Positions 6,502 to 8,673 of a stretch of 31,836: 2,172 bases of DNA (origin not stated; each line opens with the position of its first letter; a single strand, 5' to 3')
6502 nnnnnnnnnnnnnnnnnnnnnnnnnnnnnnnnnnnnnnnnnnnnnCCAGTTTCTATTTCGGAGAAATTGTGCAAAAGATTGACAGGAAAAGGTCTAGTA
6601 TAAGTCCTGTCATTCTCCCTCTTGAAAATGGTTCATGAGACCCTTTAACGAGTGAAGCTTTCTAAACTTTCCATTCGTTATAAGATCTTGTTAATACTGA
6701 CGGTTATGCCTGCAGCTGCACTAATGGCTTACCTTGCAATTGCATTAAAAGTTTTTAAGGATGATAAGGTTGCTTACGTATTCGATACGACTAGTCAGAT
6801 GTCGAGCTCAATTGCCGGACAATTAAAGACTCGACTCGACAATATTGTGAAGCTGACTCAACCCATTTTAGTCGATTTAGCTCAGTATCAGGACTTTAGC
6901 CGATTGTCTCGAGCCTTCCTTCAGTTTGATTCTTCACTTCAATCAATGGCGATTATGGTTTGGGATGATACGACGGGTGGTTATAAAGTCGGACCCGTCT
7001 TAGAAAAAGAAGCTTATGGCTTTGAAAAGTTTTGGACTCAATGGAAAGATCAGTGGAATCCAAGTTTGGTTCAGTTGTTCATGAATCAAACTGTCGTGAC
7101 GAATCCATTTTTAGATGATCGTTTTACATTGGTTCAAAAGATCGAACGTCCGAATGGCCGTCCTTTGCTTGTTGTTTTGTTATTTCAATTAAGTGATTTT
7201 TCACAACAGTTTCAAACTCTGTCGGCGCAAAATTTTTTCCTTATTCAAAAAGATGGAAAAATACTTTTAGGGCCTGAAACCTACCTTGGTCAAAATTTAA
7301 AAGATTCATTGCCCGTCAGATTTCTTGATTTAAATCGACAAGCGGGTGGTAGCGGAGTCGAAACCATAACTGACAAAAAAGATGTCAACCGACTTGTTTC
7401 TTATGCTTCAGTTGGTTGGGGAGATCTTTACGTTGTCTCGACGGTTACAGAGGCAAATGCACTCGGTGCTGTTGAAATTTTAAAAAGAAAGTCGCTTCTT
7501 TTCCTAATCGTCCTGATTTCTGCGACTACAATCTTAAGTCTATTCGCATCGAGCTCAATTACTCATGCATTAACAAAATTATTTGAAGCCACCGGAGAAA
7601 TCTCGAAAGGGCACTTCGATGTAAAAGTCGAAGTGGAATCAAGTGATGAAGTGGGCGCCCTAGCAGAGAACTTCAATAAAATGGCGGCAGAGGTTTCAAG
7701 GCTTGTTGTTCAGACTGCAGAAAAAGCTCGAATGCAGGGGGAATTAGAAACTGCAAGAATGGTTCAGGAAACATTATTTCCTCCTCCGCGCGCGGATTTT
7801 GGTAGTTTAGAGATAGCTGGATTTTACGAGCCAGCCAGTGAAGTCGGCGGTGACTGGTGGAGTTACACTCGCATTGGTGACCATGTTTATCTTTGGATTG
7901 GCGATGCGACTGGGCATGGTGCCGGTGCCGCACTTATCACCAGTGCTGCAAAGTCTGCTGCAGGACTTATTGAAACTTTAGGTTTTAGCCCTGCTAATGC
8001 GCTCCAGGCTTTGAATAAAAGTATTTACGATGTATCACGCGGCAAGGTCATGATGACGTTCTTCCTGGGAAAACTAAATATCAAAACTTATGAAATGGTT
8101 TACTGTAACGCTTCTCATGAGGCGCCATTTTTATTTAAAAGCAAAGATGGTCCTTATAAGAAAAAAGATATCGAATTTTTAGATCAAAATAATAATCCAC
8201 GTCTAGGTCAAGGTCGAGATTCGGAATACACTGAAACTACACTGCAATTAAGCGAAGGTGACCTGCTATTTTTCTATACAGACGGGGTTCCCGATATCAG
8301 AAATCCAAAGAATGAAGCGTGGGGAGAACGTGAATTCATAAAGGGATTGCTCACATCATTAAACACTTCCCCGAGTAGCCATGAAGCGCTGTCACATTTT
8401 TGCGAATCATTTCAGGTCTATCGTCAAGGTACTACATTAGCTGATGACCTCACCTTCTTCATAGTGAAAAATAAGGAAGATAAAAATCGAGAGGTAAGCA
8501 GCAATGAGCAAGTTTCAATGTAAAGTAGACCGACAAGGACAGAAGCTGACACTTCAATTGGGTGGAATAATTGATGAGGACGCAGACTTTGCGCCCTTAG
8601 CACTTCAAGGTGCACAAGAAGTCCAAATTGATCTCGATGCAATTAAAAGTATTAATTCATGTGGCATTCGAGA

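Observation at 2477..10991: Six-gene divergent signalling island combining His-Asp relay, Ser partner-switching and possible c-di-GMP input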

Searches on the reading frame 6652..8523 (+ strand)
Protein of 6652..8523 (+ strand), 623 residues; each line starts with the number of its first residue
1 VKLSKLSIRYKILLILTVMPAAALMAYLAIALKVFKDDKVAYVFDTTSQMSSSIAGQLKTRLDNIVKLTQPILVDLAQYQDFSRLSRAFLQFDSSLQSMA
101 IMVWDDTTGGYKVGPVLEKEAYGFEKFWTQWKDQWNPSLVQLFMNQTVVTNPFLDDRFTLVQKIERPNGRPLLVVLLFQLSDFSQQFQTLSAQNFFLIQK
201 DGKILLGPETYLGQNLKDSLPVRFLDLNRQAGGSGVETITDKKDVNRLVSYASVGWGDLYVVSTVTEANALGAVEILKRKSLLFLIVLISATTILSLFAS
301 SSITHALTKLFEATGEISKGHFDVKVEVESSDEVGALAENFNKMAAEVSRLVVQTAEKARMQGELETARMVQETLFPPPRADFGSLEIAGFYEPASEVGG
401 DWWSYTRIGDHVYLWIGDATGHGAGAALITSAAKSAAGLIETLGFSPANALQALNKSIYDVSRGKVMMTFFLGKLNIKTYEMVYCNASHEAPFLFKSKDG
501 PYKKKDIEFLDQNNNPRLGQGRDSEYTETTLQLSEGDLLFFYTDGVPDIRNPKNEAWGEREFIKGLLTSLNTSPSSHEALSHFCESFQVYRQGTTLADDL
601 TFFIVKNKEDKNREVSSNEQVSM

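Call 3: search_protein_families(library=pfam, proteins=[window:6652-8523:+], max_evalue=0.01)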
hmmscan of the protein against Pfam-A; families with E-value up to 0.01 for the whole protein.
window:6652-8523:+ (623 aa): 2 families
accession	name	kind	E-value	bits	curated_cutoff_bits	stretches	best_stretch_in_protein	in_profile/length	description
PF07228.17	SpoIIE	-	1.8e-34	119.8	25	1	410-606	3-190/192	Stage II sporulation protein E (SpoIIE)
PF00672.30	HAMP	-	8.2e-10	39.3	25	1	300-348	3-51/53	HAMP domain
